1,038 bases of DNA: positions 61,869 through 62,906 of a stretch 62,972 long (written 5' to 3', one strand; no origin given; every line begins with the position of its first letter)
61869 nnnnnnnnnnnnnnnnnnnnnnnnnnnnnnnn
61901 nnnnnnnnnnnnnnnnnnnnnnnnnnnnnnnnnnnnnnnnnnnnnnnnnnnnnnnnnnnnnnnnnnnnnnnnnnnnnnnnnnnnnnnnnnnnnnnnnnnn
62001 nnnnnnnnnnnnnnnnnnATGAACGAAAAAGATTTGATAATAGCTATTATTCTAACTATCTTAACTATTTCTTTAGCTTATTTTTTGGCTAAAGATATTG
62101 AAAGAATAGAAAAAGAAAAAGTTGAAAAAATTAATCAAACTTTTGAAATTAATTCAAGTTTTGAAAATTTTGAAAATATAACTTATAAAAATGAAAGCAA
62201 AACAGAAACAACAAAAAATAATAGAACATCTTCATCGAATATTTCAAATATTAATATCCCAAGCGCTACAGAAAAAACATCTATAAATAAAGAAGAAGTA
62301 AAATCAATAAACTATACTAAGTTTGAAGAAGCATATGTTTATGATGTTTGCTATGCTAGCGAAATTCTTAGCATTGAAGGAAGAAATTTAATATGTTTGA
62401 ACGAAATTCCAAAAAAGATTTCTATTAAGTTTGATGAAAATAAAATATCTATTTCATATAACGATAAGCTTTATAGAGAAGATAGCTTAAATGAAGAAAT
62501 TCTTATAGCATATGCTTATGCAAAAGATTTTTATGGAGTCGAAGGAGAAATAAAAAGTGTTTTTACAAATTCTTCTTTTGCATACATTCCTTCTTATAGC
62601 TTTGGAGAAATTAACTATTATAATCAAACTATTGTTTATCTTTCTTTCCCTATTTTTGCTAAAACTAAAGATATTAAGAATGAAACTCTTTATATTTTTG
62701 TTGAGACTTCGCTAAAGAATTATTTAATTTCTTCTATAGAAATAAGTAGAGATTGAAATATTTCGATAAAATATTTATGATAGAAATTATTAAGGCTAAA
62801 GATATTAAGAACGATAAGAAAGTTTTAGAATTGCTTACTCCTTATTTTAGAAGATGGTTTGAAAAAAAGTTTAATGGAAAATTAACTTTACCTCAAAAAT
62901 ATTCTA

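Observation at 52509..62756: Epd/Tad-like type IV filament locus with a split platform protein and six pilin-like genes, but no prepilin peptidase in view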

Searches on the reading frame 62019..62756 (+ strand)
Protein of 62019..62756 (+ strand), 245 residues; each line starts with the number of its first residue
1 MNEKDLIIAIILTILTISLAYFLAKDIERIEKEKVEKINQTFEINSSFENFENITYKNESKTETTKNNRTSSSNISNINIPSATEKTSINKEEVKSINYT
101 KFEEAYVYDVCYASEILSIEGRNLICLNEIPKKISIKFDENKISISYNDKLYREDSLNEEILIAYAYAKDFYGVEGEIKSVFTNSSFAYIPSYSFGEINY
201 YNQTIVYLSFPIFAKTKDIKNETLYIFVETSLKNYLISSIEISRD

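Call 8: search_protein_families(library=pfam, proteins=[window:62019-62756:+], max_evalue=0.01)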
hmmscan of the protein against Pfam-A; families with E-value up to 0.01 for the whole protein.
window:62019-62756:+ (245 aa): 0 families

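Call 11: find_encoding_contigs(protein=window:62019-62756:+, flank=10000, max_places=6)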
Protein window:62019-62756:+ (245 aa): 4 contigs read that carry it; 4 places shown.
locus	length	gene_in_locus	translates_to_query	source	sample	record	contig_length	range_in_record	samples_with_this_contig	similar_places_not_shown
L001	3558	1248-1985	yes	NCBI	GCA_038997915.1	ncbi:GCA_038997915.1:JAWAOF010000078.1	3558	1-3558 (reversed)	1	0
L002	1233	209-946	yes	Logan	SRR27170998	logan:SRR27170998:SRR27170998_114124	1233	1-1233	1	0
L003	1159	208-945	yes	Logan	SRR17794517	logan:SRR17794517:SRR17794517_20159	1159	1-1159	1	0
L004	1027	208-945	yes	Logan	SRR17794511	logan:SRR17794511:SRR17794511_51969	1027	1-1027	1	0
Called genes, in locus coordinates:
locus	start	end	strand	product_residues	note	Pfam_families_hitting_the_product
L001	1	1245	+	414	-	?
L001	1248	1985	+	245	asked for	-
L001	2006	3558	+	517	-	PF04851:ResIII, PF00270:DEAD, PF01079:Hint (weak), PF14890:Intein_splicing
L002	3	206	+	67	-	?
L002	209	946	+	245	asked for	-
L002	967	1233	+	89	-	?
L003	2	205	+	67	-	?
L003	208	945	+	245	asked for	-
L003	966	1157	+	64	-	?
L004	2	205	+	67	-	?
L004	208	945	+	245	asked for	-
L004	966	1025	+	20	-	?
